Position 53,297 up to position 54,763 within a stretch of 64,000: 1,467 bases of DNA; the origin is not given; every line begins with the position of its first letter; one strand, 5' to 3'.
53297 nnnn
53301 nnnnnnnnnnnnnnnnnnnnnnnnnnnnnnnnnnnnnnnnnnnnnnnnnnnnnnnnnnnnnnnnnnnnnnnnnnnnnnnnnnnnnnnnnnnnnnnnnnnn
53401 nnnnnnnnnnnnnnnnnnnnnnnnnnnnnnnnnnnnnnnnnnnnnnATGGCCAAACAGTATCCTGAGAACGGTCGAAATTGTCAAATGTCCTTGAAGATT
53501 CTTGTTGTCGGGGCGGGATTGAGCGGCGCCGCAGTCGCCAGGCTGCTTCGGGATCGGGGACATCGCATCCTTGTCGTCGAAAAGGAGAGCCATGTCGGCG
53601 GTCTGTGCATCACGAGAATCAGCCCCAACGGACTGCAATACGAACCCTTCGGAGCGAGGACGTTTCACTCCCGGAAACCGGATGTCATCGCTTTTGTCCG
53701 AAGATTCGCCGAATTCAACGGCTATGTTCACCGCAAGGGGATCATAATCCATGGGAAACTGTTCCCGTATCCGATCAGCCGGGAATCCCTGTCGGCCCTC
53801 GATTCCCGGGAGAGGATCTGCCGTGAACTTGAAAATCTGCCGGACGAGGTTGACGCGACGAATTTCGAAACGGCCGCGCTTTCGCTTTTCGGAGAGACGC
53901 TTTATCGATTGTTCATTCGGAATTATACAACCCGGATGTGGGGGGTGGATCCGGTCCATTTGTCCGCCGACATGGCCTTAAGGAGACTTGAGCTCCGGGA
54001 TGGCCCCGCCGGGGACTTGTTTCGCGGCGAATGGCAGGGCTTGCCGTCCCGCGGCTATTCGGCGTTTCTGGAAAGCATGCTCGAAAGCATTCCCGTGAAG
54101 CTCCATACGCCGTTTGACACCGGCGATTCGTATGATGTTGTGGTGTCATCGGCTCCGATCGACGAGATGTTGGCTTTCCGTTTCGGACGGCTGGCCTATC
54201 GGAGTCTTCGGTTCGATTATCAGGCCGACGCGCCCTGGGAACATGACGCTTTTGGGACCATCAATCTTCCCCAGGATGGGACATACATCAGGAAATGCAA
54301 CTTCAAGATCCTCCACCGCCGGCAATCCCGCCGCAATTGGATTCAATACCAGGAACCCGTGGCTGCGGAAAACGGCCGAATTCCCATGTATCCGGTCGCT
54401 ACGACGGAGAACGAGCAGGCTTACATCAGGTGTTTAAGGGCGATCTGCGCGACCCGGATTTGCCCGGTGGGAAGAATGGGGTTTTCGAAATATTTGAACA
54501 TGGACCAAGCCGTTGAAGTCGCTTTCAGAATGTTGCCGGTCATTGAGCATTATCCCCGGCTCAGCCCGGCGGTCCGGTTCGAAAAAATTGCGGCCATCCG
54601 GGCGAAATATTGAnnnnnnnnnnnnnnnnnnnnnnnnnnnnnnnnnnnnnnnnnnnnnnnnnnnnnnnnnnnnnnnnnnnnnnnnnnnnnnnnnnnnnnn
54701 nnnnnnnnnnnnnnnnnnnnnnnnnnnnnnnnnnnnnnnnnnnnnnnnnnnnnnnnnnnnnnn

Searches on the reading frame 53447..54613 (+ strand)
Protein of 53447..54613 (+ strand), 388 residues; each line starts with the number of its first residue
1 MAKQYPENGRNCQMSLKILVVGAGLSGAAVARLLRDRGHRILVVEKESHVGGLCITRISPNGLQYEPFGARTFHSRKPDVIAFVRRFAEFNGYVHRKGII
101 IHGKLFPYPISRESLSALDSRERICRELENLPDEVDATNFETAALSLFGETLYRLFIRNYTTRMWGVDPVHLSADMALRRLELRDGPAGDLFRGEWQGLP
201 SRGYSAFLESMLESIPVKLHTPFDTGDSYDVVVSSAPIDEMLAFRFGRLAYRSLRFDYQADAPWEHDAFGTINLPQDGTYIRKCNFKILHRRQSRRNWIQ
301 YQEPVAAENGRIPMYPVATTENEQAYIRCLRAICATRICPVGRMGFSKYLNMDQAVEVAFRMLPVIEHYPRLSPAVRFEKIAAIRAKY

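Call 84: search_protein_families(library=pfam, proteins=[window:53447-54613:+], max_evalue=0.001)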
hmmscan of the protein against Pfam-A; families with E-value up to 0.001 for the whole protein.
window:53447-54613:+ (388 aa): 7 families
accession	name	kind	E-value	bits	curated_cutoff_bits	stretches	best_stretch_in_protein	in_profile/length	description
PF03275.19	GLF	-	1.9e-29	103.3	26.3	1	156-349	2-203/203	UDP-galactopyranose mutase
PF13450.12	NAD_binding_8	-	6.8e-15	55.5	21.9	1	20-87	1-68/68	NAD(P)-binding Rossmann-like domain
PF01593.30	Amino_oxidase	-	1e-08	35.3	19.8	1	25-217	1-217/443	Flavin containing amine oxidoreductase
PF01266.30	DAO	-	1.1e-05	25.5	27.9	1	17-51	1-35/353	FAD dependent oxidoreductase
PF12831.13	FAD_oxidored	-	0.00016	21.6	27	1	18-54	2-38/416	FAD dependent oxidoreductase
PF01494.25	FAD_binding_3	-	0.00064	19.5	22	1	17-48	3-34/349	FAD binding domain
PF00890.30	FAD_binding_2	-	0.00074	19.3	20.4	1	18-52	2-36/414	FAD binding domain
